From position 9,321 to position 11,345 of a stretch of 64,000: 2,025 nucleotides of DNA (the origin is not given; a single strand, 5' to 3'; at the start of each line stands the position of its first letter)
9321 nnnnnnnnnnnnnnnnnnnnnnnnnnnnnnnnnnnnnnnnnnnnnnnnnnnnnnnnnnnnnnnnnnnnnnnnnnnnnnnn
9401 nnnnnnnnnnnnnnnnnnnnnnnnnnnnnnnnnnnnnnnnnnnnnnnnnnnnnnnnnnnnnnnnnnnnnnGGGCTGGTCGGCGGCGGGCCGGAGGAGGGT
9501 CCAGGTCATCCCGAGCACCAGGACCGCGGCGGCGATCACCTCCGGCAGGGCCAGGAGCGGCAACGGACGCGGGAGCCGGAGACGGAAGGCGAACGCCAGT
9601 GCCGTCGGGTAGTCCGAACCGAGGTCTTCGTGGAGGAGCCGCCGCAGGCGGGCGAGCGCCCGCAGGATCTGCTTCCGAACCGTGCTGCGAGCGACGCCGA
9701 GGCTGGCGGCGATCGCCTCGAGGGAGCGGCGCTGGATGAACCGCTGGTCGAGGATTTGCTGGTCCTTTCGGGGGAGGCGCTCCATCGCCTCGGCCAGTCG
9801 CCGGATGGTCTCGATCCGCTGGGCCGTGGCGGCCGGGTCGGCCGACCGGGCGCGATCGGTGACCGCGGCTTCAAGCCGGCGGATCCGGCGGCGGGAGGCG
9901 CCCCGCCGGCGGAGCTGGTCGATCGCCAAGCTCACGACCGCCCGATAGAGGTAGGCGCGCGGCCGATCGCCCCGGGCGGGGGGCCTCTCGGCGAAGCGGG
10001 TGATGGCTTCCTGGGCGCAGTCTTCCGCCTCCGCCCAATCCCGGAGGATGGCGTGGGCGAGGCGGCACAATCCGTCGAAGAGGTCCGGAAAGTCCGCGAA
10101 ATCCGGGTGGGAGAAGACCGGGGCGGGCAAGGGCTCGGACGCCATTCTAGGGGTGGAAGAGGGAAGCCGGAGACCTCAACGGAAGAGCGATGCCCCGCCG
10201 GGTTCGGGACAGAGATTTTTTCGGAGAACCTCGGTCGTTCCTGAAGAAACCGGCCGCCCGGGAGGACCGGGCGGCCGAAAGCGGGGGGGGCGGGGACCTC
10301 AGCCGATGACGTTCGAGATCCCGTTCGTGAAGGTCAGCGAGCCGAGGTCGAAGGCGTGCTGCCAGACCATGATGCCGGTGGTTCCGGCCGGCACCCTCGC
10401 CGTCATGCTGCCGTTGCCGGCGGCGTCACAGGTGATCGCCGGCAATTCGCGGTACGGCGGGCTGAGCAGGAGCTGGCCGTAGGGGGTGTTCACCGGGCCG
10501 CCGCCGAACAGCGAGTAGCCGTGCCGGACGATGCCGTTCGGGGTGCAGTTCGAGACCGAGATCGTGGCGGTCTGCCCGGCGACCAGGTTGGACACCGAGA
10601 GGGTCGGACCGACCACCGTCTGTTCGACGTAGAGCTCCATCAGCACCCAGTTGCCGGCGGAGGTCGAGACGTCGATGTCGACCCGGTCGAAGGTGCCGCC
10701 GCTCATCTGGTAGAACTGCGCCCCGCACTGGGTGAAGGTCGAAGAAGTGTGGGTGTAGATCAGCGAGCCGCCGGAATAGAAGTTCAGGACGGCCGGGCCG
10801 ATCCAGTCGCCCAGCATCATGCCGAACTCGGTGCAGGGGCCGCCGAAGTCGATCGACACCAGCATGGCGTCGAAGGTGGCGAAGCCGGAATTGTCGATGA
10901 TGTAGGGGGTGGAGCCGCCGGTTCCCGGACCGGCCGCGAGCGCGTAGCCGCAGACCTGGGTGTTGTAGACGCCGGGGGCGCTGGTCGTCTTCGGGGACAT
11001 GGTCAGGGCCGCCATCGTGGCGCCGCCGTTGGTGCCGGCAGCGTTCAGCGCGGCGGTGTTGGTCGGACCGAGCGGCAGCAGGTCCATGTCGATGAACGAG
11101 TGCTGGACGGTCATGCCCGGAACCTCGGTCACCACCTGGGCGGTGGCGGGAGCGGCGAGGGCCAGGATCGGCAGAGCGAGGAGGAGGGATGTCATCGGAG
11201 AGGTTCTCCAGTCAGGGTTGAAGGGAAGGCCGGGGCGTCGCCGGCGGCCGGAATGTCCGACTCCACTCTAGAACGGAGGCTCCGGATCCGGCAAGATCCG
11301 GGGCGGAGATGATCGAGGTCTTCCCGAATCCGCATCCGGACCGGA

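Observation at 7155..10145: Single-chain ECF sigma factor / TM helix / ~750-aa CarboxypepD_reg-like repeat ectodomain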

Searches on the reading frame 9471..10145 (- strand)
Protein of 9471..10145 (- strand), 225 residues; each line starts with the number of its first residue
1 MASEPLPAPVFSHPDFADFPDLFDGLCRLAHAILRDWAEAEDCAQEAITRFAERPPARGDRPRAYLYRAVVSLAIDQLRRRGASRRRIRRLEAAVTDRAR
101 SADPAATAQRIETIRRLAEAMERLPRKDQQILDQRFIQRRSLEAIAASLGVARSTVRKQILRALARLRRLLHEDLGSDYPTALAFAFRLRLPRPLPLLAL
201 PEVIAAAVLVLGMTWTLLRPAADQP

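Call 10: find_homologous_proteins(query=window:9471-10145:-, max_evalue=0.001)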
Query window:9471-10145:- (225 aa): 11 proteins with E <= 0.001 among 8000 candidates.
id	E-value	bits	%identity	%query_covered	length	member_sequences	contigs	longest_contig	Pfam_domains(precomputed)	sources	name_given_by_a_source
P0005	8.3e-8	50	37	67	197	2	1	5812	PF07638.18,PF04545.23,PF04542.21,PF08281.19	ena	-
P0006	8.5e-8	50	35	72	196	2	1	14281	PF07638.18,PF04545.23,PF04542.21,PF08281.19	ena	-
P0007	1.6e-7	49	35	78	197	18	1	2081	PF07638.18,PF04545.23,PF04542.21,PF08281.19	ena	-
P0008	2.8e-7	49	37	67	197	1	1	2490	PF07638.18,PF04545.23,PF04542.21,PF08281.19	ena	-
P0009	4.0e-7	48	37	67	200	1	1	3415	PF07638.18,PF04545.23,PF04542.21,PF08281.19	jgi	jgi:RNA polymerase sigma-70 factor (ECF subfamily)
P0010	4.1e-7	48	37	72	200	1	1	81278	PF07638.18,PF04545.23,PF04542.21,PF08281.19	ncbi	-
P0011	4.2e-7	48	36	68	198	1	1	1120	PF07638.18,PF04545.23,PF04542.21,PF08281.19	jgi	jgi:RNA polymerase sigma-70 factor (ECF subfamily)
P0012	6.1e-7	47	36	72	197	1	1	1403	PF07638.18,PF04545.23,PF04542.21,PF08281.19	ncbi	-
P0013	6.2e-7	47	36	75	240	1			PF04545.23,PF04542.21,PF08281.19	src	-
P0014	2.4e-6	45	30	79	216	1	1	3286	PF04545.23,PF04542.21,PF08281.19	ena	-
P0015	6.8e-6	44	32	76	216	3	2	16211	PF04545.23,PF04542.21,PF08281.19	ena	-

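Call 67: search_solved_structures(query=window:9576-10145:-, max_evalue=0.001)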
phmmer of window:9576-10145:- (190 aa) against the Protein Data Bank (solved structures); distinct sequences matched with E-value up to 0.001: 7.
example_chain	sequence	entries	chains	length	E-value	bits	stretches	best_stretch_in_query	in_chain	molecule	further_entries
6dv9_F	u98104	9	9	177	3e-08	37.1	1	26-176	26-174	ECF RNA polymerase sigma factor SigL | RNA polymerase sigma factor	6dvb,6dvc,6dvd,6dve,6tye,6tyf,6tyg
5wuq_A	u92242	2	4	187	2.1e-06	31.1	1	15-172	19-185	ECF RNA polymerase sigma factor SigW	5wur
9m9d_F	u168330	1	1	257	7.9e-05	25.9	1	24-171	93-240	ECF RNA polymerase sigma factor SigE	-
9m9e_F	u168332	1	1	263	8.5e-05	25.8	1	24-171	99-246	ECF RNA polymerase sigma factor SigE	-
9m98_F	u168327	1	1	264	8.6e-05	25.8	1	24-171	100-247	ECF RNA polymerase sigma factor SigE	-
3vep_D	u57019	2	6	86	0.00044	23.5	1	101-169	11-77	Probable RNA polymerase sigma-D factor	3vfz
2q1z_A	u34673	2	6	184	0.00085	22.6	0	10-169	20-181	RpoE, ECF SigE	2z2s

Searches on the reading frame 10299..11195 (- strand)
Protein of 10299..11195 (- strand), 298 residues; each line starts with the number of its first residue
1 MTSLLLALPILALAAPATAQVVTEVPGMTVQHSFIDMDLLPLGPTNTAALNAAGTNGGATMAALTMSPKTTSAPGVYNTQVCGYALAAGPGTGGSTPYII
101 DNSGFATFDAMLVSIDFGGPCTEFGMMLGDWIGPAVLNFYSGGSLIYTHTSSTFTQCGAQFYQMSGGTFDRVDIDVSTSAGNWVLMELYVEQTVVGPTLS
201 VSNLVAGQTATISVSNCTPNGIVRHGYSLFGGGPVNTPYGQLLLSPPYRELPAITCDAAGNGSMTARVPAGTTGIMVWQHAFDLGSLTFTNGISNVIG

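Call 3: search_protein_families(library=pfam, proteins=[window:10299-11195:-], max_evalue=1)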
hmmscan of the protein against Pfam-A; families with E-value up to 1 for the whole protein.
window:10299-11195:- (298 aa): 0 families

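Call 4: search_protein_families(library=ncbifam, proteins=[window:10299-11195:-], max_evalue=1)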
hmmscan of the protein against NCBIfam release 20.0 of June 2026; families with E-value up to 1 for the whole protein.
window:10299-11195:- (298 aa): 1 family
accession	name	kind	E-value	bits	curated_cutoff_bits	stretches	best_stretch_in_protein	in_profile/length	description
NF050191.1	Npun_F0296_dom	domain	0.031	14.6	29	1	70-160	23-108/158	Npun_F0296 family exosortase-dependent surface protein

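Call 32: find_related_loci(query=A3, collection=genome_contigs, flank=10000)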
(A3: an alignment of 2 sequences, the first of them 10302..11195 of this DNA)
Query A3 (298 aa) in genome_contigs; peptide patterns used: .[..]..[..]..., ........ (x = any residue, [..] = any of these).
35 stretches matched a pattern; 3 encode a relative of the query (tblastn E <= 1e-3); 3 distinct loci.
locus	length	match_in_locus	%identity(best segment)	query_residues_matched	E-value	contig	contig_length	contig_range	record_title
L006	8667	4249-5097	74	16-298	5e-126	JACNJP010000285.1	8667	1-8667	MAG: Planctomycetota bacterium isolate NIOZ-UU38 NIOZ-UU_NODE_10178_length_8667_cov_5.76672, whole genome shotgun sequen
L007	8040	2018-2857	69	20-298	2e-125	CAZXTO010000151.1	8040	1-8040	MAG TPA_asm: uncultured Planctomycetales bacterium isolate SRP167671_co2_171 genome assembly, contig: NODE_10962_length_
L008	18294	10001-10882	74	5-298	8e-140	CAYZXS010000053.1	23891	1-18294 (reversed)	MAG TPA_asm: uncultured Planctomycetales bacterium isolate binchicken_co65_372 genome assembly, contig: NODE_8701_length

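Call 46: search_protein_families(library=pfam, proteins=[L007:2954-5875:-], max_evalue=0.001)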
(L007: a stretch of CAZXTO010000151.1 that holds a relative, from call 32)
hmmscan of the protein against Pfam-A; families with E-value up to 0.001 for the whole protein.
L007:2954-5875:- (974 aa): 4 families
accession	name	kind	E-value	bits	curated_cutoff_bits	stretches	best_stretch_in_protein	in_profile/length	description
PF04542.20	Sigma70_r2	-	1e-10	41.6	24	1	16-78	4-70/71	Sigma-70 region 2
PF04545.22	Sigma70_r4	-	1.3e-08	34.7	24.1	1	120-167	3-50/50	Sigma-70, region 4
PF13620.12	CarboxypepD_reg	-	2.3e-06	28.3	32.3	0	369-402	5-39/82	Carboxypeptidase regulatory-like domain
PF08281.18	Sigma70_r4_2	-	0.00036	20.6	25.7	1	119-165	8-54/54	Sigma-70, region 4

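Call 66: search_protein_families(library=padloc, proteins=[window:10299-11195:-], max_evalue=0.01)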
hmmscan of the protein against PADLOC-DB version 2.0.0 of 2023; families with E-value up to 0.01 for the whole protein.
window:10299-11195:- (298 aa): 0 families

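Call 71: find_related_loci(query=A3, collection=metagenome_contigs, flank=10000)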
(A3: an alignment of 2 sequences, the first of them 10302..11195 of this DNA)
Query A3 (298 aa) in metagenome_contigs; peptide patterns used: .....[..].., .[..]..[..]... (x = any residue, [..] = any of these).
342 stretches matched a pattern; 1 encode a relative of the query (tblastn E <= 1e-3); 1 distinct loci.
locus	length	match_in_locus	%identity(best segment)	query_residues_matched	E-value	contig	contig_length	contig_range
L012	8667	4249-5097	74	16-298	1e-126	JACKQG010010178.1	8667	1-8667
